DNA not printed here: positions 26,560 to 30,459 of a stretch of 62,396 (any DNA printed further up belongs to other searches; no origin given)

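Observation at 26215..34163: Polymorphic-toxin locus: a ~2400-aa beta-helical exoprotein with a PT-TG pre-toxin module but no recognisable secretion partner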

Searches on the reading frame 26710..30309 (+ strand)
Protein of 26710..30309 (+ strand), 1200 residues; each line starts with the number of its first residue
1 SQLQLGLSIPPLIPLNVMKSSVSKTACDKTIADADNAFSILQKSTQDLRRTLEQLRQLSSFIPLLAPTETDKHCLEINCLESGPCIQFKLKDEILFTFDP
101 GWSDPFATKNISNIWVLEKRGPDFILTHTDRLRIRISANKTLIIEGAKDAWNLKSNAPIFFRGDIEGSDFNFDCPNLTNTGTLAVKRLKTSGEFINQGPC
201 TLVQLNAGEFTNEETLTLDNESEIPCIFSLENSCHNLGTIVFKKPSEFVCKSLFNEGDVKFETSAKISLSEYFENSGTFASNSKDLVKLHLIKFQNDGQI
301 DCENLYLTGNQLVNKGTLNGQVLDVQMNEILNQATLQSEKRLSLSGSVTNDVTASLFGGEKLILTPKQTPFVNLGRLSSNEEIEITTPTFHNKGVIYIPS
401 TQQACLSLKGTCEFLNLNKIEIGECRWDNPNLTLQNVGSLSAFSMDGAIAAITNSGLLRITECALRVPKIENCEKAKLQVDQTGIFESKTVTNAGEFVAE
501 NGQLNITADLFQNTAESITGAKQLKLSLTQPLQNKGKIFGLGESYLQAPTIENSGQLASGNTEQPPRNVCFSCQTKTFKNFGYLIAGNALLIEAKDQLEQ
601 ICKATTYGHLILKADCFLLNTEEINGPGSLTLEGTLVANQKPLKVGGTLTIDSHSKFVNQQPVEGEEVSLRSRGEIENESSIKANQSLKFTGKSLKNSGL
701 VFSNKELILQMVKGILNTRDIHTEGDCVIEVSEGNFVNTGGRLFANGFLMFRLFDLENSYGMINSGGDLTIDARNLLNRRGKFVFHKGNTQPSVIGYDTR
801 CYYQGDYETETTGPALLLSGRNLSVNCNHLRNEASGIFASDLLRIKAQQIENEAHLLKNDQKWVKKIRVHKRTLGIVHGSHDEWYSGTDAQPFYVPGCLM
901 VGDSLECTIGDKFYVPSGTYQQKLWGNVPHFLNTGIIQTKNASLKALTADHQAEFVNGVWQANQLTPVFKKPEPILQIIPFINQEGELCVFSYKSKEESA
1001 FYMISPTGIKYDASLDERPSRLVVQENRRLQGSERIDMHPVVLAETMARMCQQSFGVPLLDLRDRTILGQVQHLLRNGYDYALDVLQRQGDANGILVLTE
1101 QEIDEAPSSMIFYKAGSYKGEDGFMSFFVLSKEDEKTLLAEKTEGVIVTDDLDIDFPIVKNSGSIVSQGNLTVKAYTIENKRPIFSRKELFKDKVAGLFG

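Call 36: search_protein_representatives(protein=window:26710-30309:+)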
Query: 1200 residues. Proteins with E-value up to 0.001 (for the whole library): 63; up to 1e-10: 15; up to 1e-30: 2. The best 63 are listed.
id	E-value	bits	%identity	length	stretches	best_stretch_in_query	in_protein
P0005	0.0e+00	2387.8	87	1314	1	5-1200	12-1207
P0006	4.3e-125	435.3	99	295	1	1-199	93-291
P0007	4.4e-25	104.1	25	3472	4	625-1185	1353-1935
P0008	1.7e-21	92.2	28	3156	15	248-560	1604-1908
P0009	8.0e-20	86.6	25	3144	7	482-766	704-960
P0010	4.7e-19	84.1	26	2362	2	623-1194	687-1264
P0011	1.6e-16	75.7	28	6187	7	485-744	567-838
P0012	1.7e-15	72.3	27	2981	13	641-826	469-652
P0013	2.7e-15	71.7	25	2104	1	626-1185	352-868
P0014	5.5e-15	70.6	27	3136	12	624-857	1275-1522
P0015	2.8e-14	68.3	27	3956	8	475-717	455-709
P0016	5.9e-12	60.6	26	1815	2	649-1083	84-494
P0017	7.6e-12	60.2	25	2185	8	453-701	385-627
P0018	1.8e-11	59.0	29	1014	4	623-780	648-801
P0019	3.4e-11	58.1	26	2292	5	160-739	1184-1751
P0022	3.6e-09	51.4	27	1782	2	810-1061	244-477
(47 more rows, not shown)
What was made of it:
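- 26728..27237 (+): Lineage-specific N-terminal region (aa 196-365). It comprises the rest of the ancestral signal sequence, a predicted helix of about 35 residues, a Cys-containing linker and the start of the beta-rich region. In a scan of 1.84 billion representative proteins, nothing matched query aa 1-250 except near-identical sequences (call 36).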

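Call 37: search_protein_families(library=pfam, proteins=[P0007, P0010, P0013, P0016], max_evalue=0.001)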
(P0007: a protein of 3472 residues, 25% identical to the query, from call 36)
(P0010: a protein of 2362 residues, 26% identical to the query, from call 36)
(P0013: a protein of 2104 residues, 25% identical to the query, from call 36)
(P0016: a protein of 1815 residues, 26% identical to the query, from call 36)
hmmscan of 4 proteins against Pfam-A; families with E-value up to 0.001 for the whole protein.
P0007 (3472 aa): 0 families

P0010 (2362 aa): 1 family
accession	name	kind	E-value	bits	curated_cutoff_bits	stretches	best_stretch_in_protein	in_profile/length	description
PF13332.12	Fil_haemagg_2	-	4.2e-16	60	22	1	1676-1820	9-167/170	Hemagglutinin repeat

P0013 (2104 aa): 2 families
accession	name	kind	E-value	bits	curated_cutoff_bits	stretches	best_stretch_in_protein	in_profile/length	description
PF05860.19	TPS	-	2.6e-33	116.4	33.5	1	45-285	18-251/252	TPS secretion domain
PF13332.12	Fil_haemagg_2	-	5.7e-27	95.4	22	3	1258-1387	8-150/170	Hemagglutinin repeat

P0016 (1815 aa): 0 families

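Call 72: find_encoding_contigs(protein=P0010, flank=10000, max_places=2)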
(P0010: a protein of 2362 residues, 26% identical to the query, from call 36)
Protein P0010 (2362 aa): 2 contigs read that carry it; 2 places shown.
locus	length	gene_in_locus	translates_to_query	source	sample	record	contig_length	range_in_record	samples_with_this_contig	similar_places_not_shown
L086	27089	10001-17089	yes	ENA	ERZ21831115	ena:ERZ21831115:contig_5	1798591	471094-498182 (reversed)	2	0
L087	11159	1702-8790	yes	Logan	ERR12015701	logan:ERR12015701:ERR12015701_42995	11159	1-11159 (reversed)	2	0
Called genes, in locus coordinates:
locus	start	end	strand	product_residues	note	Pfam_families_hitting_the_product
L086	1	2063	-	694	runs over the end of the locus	PF13516:LRR_6 (faint), PF27087:LRR_TMOD-LMOD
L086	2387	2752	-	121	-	-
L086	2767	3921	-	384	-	PF00266:Aminotran_5, PF01041:DegT_DnrJ_EryC1 (faint)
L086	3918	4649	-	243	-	PF00588:SpoU_methylase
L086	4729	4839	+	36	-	-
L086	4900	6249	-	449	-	PF00155:Aminotran_1_2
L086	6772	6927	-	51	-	-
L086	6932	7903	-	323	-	PF13481:AAA_25, PF08281:Sigma70_r4_2 (weak), PF13936:HTH_38 (weak)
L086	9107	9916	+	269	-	-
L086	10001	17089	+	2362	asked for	PF13332:Fil_haemagg_2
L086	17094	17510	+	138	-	-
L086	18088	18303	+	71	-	-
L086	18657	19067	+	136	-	-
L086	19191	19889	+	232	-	PF05050:Methyltransf_21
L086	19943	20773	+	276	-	-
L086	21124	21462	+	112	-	-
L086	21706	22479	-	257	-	PF01209:Ubie_methyltran, PF02353:CMAS (weak), PF03848:TehB (weak), PF13489:Methyltransf_23, PF13847:Methyltransf_31, PF08241:Methyltransf_11, PF08242:Methyltransf_12, PF13649:Methyltransf_25, +2 more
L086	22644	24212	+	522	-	-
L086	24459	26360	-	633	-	-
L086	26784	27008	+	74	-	PF12728:HTH_17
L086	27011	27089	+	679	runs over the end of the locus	PF13662:Toprim_4 (faint), PF13362:Toprim_3, PF12307:DUF3631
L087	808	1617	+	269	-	-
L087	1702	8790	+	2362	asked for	PF13332:Fil_haemagg_2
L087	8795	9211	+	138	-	-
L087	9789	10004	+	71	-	-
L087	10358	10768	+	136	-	-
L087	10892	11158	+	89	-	?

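Call 73: find_encoding_contigs(protein=P0016, flank=10000, max_places=2)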
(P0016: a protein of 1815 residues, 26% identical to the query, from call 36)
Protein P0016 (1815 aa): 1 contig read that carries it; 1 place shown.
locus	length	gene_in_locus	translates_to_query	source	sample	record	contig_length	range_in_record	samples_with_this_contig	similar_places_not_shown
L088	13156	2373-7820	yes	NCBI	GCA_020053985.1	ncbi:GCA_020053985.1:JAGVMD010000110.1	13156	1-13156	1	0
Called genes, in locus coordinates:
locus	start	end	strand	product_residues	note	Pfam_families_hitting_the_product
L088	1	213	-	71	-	?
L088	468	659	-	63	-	-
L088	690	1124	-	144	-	-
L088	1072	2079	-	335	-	PF13403:Hint_2 (faint), PF07591:PT-HINT, PF14890:Intein_splicing (faint)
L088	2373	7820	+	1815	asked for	-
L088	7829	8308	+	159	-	-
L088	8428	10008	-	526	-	-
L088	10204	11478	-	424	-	PF09582:AnfO_nitrog (faint), PF14312:FG-GAP_2 (weak)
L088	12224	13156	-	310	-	?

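Call 74: find_encoding_contigs(protein=P0007, flank=10000, max_places=2)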
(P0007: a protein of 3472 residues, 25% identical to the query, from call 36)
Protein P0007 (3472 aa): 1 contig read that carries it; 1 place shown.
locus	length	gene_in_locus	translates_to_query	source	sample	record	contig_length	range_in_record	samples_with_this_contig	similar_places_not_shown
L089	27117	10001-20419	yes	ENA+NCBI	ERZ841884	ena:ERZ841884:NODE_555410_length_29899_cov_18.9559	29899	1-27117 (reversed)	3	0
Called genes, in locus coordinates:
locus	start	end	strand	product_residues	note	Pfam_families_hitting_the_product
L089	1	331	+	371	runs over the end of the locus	PF00614:PLDc (faint), PF13091:PLDc_2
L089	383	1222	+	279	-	PF11019:DUF2608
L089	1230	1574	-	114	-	-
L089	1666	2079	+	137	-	PF09152:DUF1937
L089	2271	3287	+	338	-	PF00072:Response_reg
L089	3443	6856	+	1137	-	PF07690:MFS_1, PF05977:MFS_3, PF07690:MFS_1 (weak), PF01553:Acyltransferase, PF00501:AMP-binding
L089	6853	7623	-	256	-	PF05875:Ceramidase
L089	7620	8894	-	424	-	PF13439:Glyco_transf_4, PF13477:Glyco_trans_4_2 (weak), PF13579:Glyco_trans_4_4 (weak), PF00534:Glycos_transf_1, PF13692:Glyco_trans_1_4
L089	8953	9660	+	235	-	PF00481:PP2C (weak), PF13672:PP2C_2, PF07228:SpoIIE (faint)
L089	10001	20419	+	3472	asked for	-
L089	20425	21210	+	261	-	PF15575:Imm49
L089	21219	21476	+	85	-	-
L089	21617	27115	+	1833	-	?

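Call 75: find_encoding_contigs(protein=P0022, flank=10000, max_places=2)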
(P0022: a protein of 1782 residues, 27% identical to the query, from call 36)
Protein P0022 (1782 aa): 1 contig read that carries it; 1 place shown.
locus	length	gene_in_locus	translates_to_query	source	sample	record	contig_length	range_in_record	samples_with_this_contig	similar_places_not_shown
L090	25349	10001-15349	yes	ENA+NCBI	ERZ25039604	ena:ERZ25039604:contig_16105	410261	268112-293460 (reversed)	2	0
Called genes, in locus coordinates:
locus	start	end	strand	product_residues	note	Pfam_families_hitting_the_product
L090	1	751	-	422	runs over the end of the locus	PF13606:Ank_3 (faint), PF00023:Ank (faint), PF12796:Ank_2 (faint), PF13637:Ank_4 (faint)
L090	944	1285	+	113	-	PF00829:Ribosomal_L21p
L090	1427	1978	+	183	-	PF12796:Ank_2, PF13857:Ank_5 (faint), PF24521:Ank_KRIT1, PF13606:Ank_3 (faint), PF13637:Ank_4 (faint), PF00023:Ank (weak), PF12796:Ank_2 (weak)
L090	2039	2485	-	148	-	PF12796:Ank_2 (weak), PF13637:Ank_4 (faint), PF00023:Ank (faint)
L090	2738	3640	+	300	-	PF13606:Ank_3 (faint), PF13637:Ank_4 (faint), PF00023:Ank (faint), PF12796:Ank_2 (weak)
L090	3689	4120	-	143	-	-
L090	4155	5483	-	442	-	PF02386:TrkH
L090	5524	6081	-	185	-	PF09335:VTT_dom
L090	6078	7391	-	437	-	PF28494:GlyRS_ins_1 (faint), PF00587:tRNA-synt_2b, PF03129:HGTP_anticodon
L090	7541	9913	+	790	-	-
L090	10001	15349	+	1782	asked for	PF15534:Ntox35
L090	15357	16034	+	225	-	-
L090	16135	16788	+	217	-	-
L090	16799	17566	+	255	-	PF24172:CdiI_ImmP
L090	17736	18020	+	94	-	PF15534:Ntox35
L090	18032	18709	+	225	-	-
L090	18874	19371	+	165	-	-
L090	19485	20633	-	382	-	PF00872:Transposase_mut, PF10551:MULE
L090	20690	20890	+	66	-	-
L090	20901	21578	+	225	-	-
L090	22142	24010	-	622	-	PF02705:K_trans, PF22776:K_trans_C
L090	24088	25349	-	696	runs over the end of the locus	PF03571:Peptidase_M49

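Call 78: find_encoding_contigs(protein=P0013, flank=8000, max_places=2)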
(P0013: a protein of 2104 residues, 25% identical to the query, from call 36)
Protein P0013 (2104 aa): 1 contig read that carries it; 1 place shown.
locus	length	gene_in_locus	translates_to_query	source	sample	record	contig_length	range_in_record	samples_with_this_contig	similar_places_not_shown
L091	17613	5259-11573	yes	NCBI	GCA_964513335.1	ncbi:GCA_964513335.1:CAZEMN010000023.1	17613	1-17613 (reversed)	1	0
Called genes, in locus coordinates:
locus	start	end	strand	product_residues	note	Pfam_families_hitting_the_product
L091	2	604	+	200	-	?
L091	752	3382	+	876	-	PF05860:TPS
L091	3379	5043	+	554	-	PF08479:POTRA_2, PF17287:POTRA_3, PF03865:ShlB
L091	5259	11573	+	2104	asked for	PF05860:TPS, PF13332:Fil_haemagg_2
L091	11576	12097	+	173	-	-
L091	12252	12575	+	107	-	-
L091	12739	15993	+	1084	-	PF13332:Fil_haemagg_2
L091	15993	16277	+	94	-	-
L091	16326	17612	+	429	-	?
